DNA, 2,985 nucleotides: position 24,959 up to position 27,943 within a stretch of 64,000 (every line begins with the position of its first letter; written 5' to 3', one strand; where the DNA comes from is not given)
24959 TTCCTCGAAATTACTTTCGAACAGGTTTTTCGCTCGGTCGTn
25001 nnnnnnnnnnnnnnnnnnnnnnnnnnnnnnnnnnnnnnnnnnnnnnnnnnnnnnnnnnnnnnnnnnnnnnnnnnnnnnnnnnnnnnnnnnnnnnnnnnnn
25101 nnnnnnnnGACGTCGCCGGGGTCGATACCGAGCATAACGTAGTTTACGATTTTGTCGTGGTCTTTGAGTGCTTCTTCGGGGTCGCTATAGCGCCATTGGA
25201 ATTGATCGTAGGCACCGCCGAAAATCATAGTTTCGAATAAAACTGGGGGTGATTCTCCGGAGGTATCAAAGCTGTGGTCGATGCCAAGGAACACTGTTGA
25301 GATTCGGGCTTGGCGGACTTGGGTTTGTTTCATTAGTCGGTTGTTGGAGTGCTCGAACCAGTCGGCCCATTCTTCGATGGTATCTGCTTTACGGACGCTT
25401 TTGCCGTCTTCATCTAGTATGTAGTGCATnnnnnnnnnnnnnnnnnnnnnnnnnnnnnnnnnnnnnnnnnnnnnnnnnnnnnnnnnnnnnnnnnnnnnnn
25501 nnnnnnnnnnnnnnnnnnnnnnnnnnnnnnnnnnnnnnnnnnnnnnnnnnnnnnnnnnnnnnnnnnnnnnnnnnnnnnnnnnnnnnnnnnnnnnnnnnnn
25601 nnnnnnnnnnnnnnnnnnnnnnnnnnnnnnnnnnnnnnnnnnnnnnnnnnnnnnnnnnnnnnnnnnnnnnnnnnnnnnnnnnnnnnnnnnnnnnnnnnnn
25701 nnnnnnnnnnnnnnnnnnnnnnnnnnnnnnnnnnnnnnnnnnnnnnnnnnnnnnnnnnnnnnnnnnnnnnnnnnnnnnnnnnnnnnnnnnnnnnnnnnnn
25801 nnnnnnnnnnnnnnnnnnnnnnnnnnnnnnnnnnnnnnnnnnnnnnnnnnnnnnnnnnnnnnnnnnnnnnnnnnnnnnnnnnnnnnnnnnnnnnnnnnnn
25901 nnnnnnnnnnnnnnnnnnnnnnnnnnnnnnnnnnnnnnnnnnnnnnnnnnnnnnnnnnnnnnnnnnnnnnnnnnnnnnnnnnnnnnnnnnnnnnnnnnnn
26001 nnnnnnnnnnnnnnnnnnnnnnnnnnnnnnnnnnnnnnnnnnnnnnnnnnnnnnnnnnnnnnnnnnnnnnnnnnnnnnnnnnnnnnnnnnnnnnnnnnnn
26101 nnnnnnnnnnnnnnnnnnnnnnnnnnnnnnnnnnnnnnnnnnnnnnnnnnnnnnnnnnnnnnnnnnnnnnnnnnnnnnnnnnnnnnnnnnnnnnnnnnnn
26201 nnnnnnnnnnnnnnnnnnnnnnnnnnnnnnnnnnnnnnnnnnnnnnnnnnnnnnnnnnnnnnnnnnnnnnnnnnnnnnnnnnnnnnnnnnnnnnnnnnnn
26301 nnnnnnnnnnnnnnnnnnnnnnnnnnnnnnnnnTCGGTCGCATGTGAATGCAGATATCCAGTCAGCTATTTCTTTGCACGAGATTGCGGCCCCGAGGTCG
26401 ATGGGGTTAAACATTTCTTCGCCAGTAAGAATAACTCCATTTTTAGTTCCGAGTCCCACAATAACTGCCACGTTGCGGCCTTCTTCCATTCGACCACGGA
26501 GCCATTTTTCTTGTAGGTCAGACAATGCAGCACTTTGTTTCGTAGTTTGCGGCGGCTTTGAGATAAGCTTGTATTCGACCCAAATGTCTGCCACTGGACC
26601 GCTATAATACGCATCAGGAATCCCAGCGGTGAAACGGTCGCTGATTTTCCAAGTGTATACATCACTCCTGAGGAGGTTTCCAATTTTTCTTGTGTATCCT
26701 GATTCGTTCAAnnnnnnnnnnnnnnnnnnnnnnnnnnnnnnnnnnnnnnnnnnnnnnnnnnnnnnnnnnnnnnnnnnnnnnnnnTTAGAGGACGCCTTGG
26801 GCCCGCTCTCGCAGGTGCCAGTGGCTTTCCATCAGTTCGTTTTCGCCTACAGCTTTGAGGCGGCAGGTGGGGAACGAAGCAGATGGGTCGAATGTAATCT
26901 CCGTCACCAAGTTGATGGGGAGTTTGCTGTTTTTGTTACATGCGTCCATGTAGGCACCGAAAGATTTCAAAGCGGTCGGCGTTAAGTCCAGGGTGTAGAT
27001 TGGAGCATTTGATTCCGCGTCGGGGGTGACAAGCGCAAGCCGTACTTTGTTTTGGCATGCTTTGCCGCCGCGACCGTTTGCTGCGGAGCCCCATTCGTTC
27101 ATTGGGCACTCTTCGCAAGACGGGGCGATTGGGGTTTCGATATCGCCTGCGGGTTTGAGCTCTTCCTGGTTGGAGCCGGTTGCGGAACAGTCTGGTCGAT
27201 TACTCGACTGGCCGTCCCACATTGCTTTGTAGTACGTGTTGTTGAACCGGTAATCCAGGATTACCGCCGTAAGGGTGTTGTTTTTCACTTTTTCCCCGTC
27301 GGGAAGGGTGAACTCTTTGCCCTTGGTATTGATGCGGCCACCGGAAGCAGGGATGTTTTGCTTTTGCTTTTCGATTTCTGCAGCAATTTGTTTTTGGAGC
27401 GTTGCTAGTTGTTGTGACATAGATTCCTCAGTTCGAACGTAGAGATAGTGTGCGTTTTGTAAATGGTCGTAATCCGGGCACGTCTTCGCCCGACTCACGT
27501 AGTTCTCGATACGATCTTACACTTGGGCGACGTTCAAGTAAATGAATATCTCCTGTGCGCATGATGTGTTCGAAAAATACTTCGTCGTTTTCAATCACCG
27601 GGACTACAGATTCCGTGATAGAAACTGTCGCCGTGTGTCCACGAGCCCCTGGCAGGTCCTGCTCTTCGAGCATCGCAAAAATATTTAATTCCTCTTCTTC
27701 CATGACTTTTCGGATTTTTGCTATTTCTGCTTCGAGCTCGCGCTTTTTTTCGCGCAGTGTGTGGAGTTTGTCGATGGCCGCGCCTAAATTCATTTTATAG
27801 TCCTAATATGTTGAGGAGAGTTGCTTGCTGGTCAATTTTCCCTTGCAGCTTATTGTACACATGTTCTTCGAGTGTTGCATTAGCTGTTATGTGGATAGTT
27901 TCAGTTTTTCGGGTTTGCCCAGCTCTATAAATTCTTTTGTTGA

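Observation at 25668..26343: Phage mini-SspA overlapping an AP2 DNA-binding gene: candidate self-contained transcription-takeover pair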

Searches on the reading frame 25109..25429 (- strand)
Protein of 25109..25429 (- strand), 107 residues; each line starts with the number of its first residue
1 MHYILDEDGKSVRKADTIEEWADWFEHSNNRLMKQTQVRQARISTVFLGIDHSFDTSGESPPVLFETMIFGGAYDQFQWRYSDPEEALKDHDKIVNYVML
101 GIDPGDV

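Call 3: search_protein_families(library=pfam, proteins=[window:25109-25429:-], max_evalue=1)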
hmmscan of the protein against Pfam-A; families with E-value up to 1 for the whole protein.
window:25109-25429:- (107 aa): 1 family
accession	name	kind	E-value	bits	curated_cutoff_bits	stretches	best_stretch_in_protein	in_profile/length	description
PF19476.4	DUF6013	-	0.25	11.4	32.6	0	10-43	81-114/184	Family of unknown function (DUF6013)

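Call 4: search_protein_families(library=phrogs, proteins=[window:25109-25429:-], max_evalue=0.01)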
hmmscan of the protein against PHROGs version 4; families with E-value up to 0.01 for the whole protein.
window:25109-25429:- (107 aa): 0 families

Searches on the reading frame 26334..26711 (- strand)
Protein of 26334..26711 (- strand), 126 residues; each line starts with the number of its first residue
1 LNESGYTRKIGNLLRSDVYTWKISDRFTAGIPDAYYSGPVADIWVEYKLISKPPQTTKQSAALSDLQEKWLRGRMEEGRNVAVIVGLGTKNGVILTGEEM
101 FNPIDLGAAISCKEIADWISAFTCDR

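Call 3: search_protein_families(library=pfam, proteins=[window:26334-26711:-], max_evalue=1)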
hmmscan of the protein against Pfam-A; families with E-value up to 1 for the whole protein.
window:26334-26711:- (126 aa): 0 families

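Call 4: search_protein_families(library=phrogs, proteins=[window:26334-26711:-], max_evalue=0.01)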
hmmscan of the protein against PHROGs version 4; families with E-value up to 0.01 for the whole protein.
window:26334-26711:- (126 aa): 2 families
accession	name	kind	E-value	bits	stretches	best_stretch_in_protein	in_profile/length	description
phrog_35651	-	unknown function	3.8e-13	50.4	1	13-95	15-97/168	-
phrog_2165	-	DNA, RNA and nucleotide metabolism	1.2e-05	26.2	1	2-89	3-93/141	DNA helicase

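Call 114: search_solved_structures(query=A8, max_evalue=10, show_alignments=1)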
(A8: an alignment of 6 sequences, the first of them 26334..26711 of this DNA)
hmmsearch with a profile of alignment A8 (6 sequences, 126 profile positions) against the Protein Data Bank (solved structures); distinct sequences matched with E-value up to 10: 2.
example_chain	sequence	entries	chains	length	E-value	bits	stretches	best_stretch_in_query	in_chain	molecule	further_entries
6ynw_g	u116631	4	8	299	0.52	13.2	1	31-85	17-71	subunit gamma | ATP synthase subunit gamma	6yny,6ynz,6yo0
1wt5_C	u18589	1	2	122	1.6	11.6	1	18-42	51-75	ANTI EGFR ANTIBODY FV REGION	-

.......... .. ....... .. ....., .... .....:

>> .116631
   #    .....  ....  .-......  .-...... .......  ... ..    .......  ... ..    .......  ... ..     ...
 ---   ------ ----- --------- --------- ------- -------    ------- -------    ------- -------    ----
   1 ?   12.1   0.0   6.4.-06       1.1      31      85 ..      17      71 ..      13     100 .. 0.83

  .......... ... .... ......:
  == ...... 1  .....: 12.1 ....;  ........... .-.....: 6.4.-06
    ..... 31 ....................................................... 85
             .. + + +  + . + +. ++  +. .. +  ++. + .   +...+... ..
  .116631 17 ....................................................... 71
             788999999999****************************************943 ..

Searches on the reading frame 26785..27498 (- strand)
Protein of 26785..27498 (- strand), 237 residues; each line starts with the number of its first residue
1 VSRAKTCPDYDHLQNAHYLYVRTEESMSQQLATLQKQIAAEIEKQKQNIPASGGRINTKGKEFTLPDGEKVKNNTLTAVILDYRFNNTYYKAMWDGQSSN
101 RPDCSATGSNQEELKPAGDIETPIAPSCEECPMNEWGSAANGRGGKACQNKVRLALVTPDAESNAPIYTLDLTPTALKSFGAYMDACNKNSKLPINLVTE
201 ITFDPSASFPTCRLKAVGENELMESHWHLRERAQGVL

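Call 28: search_protein_families(library=pfam, proteins=[window:26785-27498:-], max_evalue=0.001)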
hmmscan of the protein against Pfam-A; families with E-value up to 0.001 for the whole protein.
window:26785-27498:- (237 aa): 0 families

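Call 60: find_related_loci(query=A5, collection=genome_contigs, flank=5000)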
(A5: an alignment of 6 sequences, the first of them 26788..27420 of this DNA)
Query A5 (211 aa) in genome_contigs; peptide patterns used: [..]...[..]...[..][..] (x = any residue, [..] = any of these).
13 stretches matched a pattern; 4 encode a relative of the query (tblastn E <= 1e-3); 4 distinct loci.
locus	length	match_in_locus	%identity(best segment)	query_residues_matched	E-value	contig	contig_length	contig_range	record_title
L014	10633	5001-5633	38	1-211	3e-46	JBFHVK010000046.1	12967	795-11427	MAG: Gammaproteobacteria bacterium isolate Mix_sand09.2021.07.G.48 k141_2385886_length_12967_cov_43.5865, whole genome s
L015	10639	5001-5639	36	1-211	4e-37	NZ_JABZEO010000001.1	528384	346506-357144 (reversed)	Allochromatium humboldtianum strain DSM 21881 assembly_contig_1, whole genome shotgun sequence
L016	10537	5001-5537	30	18-183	2e-18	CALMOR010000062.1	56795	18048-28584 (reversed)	MAG TPA_asm: uncultured Burkholderiales bacterium isolate SRR13685150_bin.0_CONCOCT_v1.1_MAG genome assembly, contig: NO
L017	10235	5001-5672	28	5-183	2e-13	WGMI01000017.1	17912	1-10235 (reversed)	MAG: bacterium isolate RI_152 c_000000013081, whole genome shotgun sequence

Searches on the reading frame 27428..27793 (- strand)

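Call 99: search_protein_families(library=pfam, proteins=[window:27428-27793:-], max_evalue=0.01)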
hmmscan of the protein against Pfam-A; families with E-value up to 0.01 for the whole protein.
window:27428-27793:- (121 aa): 1 family
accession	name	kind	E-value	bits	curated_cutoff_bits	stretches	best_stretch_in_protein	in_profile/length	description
PF23984.1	DUF7307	-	1e-05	25.9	27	1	6-75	5-78/129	Pam3 gp33-like protein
